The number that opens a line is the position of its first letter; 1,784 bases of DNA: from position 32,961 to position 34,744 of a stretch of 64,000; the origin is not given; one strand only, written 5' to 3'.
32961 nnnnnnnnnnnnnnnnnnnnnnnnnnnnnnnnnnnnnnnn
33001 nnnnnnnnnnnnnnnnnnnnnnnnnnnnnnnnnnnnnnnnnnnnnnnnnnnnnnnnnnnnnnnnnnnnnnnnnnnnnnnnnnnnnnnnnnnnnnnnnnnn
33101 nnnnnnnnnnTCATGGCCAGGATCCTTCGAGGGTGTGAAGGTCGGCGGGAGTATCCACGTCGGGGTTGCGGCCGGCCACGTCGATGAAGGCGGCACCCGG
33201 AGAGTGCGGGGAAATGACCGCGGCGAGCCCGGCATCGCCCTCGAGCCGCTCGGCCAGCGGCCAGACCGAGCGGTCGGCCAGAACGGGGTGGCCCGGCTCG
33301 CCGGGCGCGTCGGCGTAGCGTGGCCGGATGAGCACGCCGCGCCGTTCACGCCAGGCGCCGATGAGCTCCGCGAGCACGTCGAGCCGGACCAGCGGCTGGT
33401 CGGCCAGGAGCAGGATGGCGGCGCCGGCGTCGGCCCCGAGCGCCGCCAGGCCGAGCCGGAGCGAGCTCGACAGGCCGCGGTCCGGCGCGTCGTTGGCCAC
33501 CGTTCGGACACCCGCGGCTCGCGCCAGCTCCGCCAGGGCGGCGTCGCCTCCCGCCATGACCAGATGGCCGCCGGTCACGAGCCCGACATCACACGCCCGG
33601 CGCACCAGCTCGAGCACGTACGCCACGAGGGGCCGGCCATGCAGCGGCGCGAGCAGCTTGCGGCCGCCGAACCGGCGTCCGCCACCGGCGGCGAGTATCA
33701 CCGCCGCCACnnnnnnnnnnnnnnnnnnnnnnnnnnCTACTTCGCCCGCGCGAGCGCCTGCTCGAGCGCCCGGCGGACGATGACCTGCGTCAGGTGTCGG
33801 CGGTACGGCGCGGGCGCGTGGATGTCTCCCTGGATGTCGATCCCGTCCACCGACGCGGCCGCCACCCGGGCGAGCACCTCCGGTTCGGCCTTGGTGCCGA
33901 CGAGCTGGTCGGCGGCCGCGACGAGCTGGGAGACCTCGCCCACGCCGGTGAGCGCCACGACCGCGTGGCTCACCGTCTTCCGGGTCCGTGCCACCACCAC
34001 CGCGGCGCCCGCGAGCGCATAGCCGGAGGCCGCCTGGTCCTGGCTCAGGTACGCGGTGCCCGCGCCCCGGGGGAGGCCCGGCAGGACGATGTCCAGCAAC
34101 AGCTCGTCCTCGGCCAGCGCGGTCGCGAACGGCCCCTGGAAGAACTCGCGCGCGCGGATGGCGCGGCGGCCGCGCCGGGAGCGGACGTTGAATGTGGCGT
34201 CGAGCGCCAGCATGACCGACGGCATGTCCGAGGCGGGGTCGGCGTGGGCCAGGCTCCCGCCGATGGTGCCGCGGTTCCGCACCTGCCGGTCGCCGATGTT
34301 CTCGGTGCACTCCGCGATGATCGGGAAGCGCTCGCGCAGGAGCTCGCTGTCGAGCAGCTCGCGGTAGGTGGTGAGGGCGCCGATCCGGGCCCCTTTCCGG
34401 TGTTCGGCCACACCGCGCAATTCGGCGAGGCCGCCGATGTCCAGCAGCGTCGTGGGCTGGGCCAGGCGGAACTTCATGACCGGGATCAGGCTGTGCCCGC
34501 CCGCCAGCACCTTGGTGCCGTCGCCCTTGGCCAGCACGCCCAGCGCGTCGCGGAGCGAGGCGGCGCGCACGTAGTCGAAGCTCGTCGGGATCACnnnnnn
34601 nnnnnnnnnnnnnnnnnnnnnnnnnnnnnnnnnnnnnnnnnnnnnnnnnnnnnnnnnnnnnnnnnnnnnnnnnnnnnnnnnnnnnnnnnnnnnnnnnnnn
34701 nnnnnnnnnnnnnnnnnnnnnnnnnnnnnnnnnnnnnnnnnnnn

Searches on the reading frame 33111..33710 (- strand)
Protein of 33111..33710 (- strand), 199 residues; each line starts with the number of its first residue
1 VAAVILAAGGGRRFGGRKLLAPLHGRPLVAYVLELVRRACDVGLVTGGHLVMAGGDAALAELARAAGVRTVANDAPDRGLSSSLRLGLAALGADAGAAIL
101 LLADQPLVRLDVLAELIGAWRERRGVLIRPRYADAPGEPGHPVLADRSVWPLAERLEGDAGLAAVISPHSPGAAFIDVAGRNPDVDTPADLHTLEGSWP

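Call 84: search_protein_families(library=pfam, proteins=[window:33111-33710:-], max_evalue=0.00001)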
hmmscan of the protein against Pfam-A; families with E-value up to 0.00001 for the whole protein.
window:33111-33710:- (199 aa): 1 family
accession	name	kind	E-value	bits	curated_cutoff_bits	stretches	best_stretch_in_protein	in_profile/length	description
PF12804.13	NTP_transf_3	-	4.3e-33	115.2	27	1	3-169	1-157/160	MobA-like NTP transferase domain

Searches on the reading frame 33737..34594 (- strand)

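Call 84: search_protein_families(library=pfam, proteins=[window:33737-34594:-], max_evalue=0.00001)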
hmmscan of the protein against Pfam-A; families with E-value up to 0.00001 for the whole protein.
window:33737-34594:- (285 aa): 2 families
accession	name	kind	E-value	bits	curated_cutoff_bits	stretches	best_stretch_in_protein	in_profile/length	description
PF00941.27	FAD_binding_5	-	8.8e-53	179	27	1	5-172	2-168/170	FAD binding domain in molybdopterin dehydrogenase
PF03450.22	CO_deh_flav_C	-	2.7e-11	44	25.5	1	189-280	10-102/102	CO dehydrogenase flavoprotein C-terminal domain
